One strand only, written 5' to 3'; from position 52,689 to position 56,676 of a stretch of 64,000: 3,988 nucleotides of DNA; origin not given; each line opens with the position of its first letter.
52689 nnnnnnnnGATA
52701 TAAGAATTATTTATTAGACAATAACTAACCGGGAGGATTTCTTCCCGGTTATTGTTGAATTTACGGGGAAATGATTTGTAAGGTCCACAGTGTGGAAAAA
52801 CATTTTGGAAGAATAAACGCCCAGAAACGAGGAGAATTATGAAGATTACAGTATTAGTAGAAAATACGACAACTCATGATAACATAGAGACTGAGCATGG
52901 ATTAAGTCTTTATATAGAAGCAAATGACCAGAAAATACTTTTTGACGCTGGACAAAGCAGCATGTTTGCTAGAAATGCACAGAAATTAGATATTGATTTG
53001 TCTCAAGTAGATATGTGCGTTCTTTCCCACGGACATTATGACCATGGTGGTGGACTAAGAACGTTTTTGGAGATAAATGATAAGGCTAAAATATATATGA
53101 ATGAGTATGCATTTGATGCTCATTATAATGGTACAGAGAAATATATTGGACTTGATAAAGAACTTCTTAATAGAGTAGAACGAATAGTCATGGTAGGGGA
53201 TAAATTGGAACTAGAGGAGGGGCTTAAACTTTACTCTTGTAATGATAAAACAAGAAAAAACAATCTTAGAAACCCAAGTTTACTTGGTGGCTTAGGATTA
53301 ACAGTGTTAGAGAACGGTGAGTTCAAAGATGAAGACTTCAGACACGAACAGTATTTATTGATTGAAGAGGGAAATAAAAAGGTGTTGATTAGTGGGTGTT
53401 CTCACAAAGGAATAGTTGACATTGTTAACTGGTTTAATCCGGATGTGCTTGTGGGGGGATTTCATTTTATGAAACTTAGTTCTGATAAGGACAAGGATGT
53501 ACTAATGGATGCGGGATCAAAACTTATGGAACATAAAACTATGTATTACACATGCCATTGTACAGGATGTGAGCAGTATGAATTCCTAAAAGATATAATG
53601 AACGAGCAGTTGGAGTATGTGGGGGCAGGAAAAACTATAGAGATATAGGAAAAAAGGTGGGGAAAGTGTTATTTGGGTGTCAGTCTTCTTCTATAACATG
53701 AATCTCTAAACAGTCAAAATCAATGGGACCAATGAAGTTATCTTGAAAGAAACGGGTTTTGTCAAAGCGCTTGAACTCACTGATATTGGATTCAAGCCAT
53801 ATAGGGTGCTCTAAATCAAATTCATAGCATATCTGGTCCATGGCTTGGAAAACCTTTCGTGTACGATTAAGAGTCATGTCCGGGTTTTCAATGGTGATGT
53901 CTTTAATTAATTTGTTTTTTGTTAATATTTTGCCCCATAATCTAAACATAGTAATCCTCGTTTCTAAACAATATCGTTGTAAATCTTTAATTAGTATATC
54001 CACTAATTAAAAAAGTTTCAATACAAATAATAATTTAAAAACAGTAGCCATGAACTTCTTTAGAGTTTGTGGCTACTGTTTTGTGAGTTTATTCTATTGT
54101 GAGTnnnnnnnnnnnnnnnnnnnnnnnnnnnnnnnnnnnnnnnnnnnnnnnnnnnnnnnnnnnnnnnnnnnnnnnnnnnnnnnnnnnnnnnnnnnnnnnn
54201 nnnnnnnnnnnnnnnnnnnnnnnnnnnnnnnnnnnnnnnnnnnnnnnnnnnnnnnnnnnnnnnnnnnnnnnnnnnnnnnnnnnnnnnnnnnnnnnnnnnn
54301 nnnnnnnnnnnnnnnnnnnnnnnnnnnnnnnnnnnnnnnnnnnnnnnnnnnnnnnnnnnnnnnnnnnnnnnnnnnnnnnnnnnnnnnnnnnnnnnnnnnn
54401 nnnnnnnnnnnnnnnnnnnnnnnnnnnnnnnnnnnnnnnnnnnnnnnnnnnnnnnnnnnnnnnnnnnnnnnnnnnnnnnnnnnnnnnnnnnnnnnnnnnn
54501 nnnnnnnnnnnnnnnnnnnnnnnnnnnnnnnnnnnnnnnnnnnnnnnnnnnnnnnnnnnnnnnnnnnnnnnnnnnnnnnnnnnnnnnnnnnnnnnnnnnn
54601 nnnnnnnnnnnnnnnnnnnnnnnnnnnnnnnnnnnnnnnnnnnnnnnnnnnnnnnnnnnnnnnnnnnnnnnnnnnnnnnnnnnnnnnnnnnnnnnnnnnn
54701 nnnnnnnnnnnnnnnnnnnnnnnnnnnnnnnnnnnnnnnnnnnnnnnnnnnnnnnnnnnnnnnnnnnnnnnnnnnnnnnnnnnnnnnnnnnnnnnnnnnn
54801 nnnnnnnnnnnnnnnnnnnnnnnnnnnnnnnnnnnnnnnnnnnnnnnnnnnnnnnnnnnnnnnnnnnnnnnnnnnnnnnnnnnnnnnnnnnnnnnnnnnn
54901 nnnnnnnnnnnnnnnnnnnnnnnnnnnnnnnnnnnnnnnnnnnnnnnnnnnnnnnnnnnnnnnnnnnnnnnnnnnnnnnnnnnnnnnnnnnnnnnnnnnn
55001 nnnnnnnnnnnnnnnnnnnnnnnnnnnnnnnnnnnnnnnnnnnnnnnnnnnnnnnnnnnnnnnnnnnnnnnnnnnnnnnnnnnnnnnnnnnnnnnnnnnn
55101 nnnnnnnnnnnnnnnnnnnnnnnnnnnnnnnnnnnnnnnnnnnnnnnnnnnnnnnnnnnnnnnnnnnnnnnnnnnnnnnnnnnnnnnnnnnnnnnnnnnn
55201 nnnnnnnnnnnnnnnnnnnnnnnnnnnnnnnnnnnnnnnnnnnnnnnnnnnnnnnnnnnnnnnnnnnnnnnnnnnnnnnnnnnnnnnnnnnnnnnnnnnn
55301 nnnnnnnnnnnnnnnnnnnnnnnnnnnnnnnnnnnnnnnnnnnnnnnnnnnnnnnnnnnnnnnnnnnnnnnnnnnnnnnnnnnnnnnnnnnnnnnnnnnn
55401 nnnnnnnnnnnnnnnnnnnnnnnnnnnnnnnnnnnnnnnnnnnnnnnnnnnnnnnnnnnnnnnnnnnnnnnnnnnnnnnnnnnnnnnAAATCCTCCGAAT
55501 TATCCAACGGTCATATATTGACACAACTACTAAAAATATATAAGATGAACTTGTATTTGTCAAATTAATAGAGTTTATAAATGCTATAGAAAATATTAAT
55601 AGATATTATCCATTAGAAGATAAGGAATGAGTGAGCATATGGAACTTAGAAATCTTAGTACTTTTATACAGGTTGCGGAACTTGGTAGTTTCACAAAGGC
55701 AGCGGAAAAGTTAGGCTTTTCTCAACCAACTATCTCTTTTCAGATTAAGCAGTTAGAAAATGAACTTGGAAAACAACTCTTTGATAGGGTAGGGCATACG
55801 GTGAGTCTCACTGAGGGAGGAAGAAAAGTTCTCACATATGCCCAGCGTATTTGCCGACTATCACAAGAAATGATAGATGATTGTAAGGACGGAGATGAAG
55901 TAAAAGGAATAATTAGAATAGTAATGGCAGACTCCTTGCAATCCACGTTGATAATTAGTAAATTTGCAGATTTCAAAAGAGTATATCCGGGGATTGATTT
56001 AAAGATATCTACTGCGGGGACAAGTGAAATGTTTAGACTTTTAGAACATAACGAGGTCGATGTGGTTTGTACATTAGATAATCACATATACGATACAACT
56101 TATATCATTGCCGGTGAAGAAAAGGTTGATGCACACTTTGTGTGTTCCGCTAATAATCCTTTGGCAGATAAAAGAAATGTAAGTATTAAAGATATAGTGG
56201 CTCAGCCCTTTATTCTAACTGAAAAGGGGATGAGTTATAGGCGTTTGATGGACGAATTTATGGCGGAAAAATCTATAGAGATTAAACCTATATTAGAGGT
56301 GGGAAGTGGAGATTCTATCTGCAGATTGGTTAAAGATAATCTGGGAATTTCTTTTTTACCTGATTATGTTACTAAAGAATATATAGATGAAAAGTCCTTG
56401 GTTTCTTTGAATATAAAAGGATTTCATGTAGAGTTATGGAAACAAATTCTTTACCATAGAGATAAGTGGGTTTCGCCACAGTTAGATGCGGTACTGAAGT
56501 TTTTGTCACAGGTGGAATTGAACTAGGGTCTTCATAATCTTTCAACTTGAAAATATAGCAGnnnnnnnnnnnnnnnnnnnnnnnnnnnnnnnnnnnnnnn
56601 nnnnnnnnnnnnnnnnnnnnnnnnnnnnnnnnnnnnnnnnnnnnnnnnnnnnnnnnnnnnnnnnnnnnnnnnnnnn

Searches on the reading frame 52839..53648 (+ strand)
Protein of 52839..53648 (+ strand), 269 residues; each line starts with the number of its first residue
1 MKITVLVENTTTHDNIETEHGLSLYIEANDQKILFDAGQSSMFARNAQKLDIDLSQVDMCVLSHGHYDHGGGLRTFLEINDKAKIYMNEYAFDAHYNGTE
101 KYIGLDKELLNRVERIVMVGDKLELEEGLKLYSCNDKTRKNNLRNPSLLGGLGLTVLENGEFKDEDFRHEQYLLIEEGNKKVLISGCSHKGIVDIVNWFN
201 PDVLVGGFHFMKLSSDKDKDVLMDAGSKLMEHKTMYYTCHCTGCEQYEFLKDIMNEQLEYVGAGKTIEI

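Call 48: search_protein_families(library=pfam, proteins=[window:52839-53648:+], max_evalue=0.00001)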
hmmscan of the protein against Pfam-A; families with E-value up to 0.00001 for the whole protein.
window:52839-53648:+ (269 aa): 2 families
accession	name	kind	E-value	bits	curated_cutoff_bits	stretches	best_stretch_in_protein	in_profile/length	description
PF00753.33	Lactamase_B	-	1.5e-14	54.8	22.7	1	21-128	6-115/196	Metallo-beta-lactamase superfamily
PF12706.13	Lactamase_B_2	-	1.7e-07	31.5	27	1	32-111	2-83/200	Beta-lactamase superfamily domain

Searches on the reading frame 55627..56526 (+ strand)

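Call 48: search_protein_families(library=pfam, proteins=[window:55627-56526:+], max_evalue=0.00001)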
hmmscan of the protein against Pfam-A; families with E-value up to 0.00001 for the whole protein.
window:55627-56526:+ (299 aa): 2 families
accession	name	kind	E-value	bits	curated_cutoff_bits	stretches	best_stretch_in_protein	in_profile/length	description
PF03466.25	LysR_substrate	-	5.7e-34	117.8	28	1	90-295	2-206/209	LysR substrate binding domain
PF00126.33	HTH_1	-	5.5e-23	81.1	26.6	1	7-66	1-60/60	Bacterial regulatory helix-turn-helix protein, lysR family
